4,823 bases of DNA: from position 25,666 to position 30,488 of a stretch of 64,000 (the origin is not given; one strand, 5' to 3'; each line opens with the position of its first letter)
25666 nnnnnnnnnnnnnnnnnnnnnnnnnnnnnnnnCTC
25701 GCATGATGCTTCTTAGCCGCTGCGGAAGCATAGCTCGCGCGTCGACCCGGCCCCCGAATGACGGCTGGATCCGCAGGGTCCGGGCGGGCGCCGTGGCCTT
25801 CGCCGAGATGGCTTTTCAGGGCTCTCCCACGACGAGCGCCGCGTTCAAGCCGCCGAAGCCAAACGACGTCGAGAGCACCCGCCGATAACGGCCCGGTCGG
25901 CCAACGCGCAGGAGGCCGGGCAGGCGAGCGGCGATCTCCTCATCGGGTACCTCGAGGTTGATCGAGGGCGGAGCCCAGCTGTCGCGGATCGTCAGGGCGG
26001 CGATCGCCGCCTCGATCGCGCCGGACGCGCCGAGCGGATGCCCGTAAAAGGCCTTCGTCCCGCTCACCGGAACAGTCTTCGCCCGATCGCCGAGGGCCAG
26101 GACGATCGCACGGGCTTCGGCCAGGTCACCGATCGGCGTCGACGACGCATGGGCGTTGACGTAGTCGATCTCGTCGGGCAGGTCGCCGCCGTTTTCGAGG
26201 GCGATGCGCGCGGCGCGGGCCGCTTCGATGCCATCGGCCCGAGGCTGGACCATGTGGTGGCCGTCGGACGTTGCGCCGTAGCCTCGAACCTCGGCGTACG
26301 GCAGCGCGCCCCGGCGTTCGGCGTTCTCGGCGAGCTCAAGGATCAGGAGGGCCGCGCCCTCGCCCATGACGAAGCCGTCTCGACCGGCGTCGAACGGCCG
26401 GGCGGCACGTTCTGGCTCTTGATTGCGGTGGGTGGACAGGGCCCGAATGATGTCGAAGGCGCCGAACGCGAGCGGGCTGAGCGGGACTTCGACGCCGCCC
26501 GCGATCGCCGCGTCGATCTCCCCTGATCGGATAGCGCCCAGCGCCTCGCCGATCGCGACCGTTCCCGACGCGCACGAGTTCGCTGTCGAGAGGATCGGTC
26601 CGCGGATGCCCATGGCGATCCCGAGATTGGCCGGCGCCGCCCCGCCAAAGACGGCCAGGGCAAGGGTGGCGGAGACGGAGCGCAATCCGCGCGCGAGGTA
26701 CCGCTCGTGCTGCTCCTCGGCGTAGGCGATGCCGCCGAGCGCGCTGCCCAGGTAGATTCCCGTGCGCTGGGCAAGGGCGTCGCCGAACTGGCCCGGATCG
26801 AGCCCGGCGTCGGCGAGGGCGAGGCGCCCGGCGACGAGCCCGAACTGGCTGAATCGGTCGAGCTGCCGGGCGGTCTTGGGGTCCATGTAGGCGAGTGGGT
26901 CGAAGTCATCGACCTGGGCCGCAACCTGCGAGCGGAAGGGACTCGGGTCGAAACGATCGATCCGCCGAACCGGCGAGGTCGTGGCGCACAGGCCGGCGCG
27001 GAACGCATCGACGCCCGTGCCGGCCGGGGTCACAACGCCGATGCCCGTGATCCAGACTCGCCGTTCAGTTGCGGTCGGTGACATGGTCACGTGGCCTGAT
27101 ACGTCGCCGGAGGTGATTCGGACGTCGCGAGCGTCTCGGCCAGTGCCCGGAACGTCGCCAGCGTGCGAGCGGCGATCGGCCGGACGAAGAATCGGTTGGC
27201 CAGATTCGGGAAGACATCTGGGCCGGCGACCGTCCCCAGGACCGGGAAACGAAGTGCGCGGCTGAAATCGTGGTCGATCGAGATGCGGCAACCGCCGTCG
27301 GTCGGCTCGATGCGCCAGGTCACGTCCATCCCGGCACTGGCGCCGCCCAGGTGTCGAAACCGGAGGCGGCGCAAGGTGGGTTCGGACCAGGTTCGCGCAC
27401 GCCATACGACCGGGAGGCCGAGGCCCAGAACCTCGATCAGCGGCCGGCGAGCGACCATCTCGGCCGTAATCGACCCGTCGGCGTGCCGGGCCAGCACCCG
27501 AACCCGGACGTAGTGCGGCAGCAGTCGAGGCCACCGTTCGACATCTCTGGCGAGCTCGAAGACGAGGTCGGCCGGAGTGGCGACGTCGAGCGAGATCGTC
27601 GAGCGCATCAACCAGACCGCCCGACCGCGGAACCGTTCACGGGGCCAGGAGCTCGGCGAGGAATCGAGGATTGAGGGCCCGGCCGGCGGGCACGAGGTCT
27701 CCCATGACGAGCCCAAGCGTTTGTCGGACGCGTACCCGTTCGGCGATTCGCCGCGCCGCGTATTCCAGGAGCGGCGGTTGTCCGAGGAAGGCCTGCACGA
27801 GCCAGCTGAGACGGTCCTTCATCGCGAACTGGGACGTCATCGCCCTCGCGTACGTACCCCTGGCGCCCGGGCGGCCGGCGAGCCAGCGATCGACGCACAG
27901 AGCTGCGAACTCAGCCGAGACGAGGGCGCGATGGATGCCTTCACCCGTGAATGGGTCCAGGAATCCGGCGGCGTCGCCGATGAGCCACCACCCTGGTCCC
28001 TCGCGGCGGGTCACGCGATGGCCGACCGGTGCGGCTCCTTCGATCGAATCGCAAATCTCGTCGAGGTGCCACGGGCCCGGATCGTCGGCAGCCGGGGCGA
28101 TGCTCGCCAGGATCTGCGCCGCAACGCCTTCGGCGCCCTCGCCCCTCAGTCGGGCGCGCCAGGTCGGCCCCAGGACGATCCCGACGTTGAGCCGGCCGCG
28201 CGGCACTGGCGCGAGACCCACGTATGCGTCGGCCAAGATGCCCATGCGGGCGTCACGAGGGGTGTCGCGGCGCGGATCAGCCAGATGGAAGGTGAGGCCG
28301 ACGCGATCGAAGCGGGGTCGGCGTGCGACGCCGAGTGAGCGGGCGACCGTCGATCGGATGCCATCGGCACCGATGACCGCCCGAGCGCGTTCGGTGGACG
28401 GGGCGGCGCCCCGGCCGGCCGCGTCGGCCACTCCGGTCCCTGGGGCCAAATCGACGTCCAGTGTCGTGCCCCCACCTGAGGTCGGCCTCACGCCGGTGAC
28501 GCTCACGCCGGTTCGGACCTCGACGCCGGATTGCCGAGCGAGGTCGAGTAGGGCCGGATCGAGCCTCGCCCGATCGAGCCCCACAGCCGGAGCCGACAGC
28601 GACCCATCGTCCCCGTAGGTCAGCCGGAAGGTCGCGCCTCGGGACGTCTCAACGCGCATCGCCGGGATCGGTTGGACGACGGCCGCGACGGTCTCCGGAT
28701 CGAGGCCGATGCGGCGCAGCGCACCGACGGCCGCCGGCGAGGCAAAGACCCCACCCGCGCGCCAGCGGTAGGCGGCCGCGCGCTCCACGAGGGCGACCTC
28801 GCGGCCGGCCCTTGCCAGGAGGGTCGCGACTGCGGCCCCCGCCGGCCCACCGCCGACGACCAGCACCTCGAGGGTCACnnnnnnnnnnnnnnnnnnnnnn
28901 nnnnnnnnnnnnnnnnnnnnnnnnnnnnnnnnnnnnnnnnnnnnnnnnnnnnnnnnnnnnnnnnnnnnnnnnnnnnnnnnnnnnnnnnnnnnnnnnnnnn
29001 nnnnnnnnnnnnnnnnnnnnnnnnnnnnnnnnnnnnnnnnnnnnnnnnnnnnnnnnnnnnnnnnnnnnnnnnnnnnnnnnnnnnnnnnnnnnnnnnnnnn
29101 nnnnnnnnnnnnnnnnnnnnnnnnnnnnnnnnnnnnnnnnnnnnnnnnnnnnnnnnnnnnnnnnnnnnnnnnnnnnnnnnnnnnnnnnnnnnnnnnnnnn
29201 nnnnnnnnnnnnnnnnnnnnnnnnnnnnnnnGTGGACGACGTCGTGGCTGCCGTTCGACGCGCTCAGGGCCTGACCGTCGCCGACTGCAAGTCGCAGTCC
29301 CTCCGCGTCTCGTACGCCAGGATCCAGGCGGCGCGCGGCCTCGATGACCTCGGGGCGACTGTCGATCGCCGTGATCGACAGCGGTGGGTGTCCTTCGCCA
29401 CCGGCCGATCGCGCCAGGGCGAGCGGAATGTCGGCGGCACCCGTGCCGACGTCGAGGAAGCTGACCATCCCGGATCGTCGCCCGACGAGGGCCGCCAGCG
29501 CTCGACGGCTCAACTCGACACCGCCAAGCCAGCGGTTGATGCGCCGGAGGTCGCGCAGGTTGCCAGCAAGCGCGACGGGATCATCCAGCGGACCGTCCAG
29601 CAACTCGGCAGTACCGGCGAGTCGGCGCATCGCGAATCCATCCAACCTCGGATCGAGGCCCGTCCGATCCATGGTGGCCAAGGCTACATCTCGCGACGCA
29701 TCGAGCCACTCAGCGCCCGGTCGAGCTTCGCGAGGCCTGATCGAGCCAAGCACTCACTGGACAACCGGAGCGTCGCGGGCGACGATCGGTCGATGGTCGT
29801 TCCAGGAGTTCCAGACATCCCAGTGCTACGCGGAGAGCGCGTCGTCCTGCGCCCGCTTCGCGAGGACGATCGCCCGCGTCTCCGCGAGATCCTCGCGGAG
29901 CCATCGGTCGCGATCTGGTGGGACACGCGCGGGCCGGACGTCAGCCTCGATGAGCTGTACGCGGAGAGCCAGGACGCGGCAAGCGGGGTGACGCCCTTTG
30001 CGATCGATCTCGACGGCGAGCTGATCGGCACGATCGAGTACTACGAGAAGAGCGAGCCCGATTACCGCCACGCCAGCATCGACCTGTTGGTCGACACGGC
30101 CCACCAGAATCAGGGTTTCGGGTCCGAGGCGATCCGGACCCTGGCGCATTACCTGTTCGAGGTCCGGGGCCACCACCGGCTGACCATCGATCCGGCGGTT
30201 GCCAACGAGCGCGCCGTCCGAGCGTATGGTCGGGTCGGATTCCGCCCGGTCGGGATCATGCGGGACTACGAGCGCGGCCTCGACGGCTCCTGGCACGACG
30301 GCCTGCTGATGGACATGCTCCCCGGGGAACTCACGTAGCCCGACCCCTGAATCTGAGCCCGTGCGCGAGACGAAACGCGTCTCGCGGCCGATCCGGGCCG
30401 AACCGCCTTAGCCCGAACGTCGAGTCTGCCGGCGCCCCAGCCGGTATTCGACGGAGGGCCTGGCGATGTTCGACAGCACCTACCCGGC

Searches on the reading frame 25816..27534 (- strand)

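Call 5: search_protein_families(library=pfam, proteins=[window:25816-27534:-])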
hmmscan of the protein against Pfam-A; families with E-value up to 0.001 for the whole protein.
window:25816-27534:- (572 aa): 3 families
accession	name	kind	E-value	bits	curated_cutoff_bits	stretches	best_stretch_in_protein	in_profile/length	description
PF00109.32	ketoacyl-synt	-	5.5e-45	154.4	20.8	1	158-404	2-251/252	Beta-ketoacyl synthase, N-terminal domain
PF02801.28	Ketoacyl-synt_C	-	3.6e-29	101.6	20.8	1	413-528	1-119/119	Beta-ketoacyl synthase, C-terminal domain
PF00108.29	Thiolase_N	-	9.3e-05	22.4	26.4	1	304-349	66-113/260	Thiolase, N-terminal domain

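Call 59: search_protein_families(library=ncbifam, proteins=[window:25816-27534:-], max_evalue=1e-10)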
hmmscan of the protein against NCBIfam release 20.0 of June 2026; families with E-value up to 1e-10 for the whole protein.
window:25816-27534:- (572 aa): 19 families
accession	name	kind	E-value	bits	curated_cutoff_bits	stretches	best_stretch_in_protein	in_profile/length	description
TIGR03150.1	fabF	equivalog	4.6e-128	427.4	493.75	1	158-569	1-406/407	beta-ketoacyl-ACP synthase II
NF005589.0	PRK07314.1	subfamily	1.7e-124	415.7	387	1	156-570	2-410/413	beta-ketoacyl-ACP synthase II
NF004970.0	PRK06333.1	subfamily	9.7e-107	357.4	525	1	157-568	3-418/424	beta-ketoacyl-ACP synthase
NF006434.0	PRK08722.1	equivalog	7.9e-91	305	759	1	157-569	3-411/414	beta-ketoacyl-ACP synthase II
NF006274.0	PRK08439.1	equivalog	1.8e-90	303.7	621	1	158-568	2-402/406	beta-ketoacyl-ACP synthase II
NF006587.0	PRK09116.1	equivalog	7.5e-81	272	470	1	158-569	2-404/408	beta-ketoacyl-ACP synthase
NF005916.1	PRK07910.1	equivalog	1.5e-75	254.7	560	1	159-571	13-417/418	KasA/KasB family beta-ketoacyl-ACP synthase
NF005935.0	PRK07967.1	equivalog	4.3e-75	253.1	630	1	158-569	2-401/406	beta-ketoacyl-ACP synthase I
NF005076.0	PRK06501.1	equivalog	2.4e-73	247.4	629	1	160-570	13-421/425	beta-ketoacyl-ACP synthase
NF005490.0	PRK07103.1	equivalog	7.4e-66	222.9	445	1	158-569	4-410/414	polyketide beta-ketoacyl:acyl carrier protein synthase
NF058662.1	cispenta_AmcF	equivalog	1.3e-56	192.2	325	1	160-569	2-367/369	cispentacin biosynthesis acyltransferase subunit AmcF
NF004618.0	PRK05952.1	equivalog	2.7e-56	191.1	455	1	160-570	4-381/384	beta-ketoacyl-ACP synthase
NF006618.0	PRK09185.1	subfamily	1e-54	186.1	407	1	159-571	4-392/394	beta-ketoacyl-ACP synthase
NF045894.1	PKS_plus_SDR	equivalog_domain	2e-32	111.9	1740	1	207-571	68-426/1515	type I polyketide synthase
NF040607.1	mycolic_Pks13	equivalog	6.6e-28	96.7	2100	1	308-571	258-525/1680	polyketide synthase Pks13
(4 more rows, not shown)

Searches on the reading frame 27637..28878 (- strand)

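Call 5: search_protein_families(library=pfam, proteins=[window:27637-28878:-])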
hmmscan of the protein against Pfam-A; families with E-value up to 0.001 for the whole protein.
window:27637-28878:- (413 aa): 9 families
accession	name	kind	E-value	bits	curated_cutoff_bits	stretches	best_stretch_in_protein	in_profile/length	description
PF01494.25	FAD_binding_3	-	1.1e-18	68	22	1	3-315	2-304/349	FAD binding domain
PF01266.30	DAO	-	2.2e-08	34.5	27.9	1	5-47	2-48/353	FAD dependent oxidoreductase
PF04820.20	Trp_halogenase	-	3.9e-07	29.7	21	0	5-67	2-67/458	Tryptophan halogenase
PF07992.20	Pyr_redox_2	-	1e-06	28.8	26.1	1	4-35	2-31/291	Pyridine nucleotide-disulphide oxidoreductase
PF00070.33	Pyr_redox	-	4.7e-06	27.5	22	0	5-36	2-33/82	Pyridine nucleotide-disulphide oxidoreductase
PF13450.12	NAD_binding_8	-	1.9e-05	25.3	21.9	1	7-35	1-29/68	NAD(P)-binding Rossmann-like domain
PF12831.13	FAD_oxidored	-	9.9e-05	22.2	27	1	4-35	1-32/416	FAD dependent oxidoreductase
PF05834.18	Lycopene_cycl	-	0.00028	20.5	23.4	0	5-37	2-36/380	Lycopene cyclase protein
PF00890.30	FAD_binding_2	-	0.00079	19.2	20.4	0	5-46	2-47/414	FAD binding domain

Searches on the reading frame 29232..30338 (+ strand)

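Call 5: search_protein_families(library=pfam, proteins=[window:29232-30338:+])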
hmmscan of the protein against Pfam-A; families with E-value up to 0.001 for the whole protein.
window:29232-30338:+ (368 aa): 7 families
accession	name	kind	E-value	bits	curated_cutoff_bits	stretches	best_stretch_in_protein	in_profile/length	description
PF13302.13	Acetyltransf_3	-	7.2e-18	66.1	25.4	1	203-338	1-138/138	Acetyltransferase (GNAT) domain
PF13523.12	Acetyltransf_8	-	6.9e-16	58.6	27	1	211-341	3-141/145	Acetyltransferase (GNAT) domain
PF00583.31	Acetyltransf_1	-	7.4e-16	58.9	20.7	1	236-337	14-116/116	Acetyltransferase (GNAT) family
PF13420.13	Acetyltransf_4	-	1.4e-08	35.4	24.3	1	207-347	2-144/155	Acetyltransferase (GNAT) domain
PF13508.13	Acetyltransf_7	-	2.2e-06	28.4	27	1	257-338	7-83/84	Acetyltransferase (GNAT) domain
PF13673.13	Acetyltransf_10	-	8.9e-06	26.1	23.6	1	250-341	28-111/128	Acetyltransferase (GNAT) domain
PF08445.16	FR47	-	0.00045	20.6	22.1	1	285-338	27-78/86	FR47-like protein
